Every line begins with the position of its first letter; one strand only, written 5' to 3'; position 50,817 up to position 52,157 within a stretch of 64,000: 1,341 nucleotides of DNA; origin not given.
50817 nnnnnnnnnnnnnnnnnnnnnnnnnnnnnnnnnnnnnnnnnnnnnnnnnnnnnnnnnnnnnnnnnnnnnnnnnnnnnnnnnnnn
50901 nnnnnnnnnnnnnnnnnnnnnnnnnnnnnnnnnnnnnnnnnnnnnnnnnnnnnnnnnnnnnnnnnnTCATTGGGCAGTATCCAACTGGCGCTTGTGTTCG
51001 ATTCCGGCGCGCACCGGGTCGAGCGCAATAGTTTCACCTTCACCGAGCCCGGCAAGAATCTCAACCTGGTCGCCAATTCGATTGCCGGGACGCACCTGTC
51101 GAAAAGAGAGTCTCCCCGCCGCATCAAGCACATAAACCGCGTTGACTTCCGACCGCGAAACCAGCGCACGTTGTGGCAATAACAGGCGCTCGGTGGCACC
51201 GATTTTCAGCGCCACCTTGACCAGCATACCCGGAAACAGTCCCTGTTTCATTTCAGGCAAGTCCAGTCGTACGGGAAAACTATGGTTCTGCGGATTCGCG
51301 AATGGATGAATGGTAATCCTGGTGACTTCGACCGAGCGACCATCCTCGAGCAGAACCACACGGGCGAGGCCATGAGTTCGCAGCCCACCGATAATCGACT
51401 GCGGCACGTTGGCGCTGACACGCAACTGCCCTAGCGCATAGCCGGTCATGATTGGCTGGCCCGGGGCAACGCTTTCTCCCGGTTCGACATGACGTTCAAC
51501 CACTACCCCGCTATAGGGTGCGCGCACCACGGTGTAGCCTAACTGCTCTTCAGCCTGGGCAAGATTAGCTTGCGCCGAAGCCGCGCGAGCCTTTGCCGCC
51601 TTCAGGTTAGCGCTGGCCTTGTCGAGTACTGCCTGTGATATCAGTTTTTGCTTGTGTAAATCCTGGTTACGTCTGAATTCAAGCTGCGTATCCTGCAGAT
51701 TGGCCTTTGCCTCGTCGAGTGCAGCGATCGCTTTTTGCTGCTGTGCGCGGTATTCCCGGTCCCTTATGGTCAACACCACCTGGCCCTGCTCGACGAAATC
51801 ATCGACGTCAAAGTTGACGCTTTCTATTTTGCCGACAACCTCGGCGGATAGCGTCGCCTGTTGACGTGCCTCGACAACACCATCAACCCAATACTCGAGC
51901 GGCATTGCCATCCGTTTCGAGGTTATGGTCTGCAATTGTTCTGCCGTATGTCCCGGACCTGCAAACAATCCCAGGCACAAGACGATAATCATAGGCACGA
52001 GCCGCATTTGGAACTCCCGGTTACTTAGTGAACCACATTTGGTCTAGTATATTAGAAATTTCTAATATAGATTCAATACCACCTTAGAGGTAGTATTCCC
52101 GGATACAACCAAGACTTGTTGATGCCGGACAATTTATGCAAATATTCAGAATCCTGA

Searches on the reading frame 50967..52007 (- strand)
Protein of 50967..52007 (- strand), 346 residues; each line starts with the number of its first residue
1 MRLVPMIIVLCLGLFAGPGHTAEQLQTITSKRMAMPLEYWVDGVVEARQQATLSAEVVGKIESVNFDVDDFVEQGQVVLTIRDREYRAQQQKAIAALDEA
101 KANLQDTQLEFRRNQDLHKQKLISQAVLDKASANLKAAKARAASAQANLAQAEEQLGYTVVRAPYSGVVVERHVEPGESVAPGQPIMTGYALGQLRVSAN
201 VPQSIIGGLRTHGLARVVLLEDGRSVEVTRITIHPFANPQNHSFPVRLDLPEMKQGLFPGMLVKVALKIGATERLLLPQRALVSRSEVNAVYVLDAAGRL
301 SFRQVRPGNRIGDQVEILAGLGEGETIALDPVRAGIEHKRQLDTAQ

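Call 28: search_protein_families(library=pfam, proteins=[window:50967-52007:-])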
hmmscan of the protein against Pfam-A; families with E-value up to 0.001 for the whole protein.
window:50967-52007:- (346 aa): 4 families
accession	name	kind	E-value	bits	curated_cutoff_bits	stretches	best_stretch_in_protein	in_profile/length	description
PF16576.10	HlyD_D23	-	1.8e-20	73.6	30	1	46-263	15-214/214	Barrel-sandwich domain of CusB or HlyD membrane-fusion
PF13437.12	HlyD_3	-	1.6e-16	61.4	22.2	1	160-254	1-97/106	HlyD family secretion protein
PF00364.28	Biotin_lipoyl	-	3.1e-06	27.4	22.1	0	160-188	44-72/73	Biotin-requiring enzyme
PF13533.13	Biotin_lipoyl_2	-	0.00022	21.4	29.8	0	52-81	2-31/32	Biotin-lipoyl like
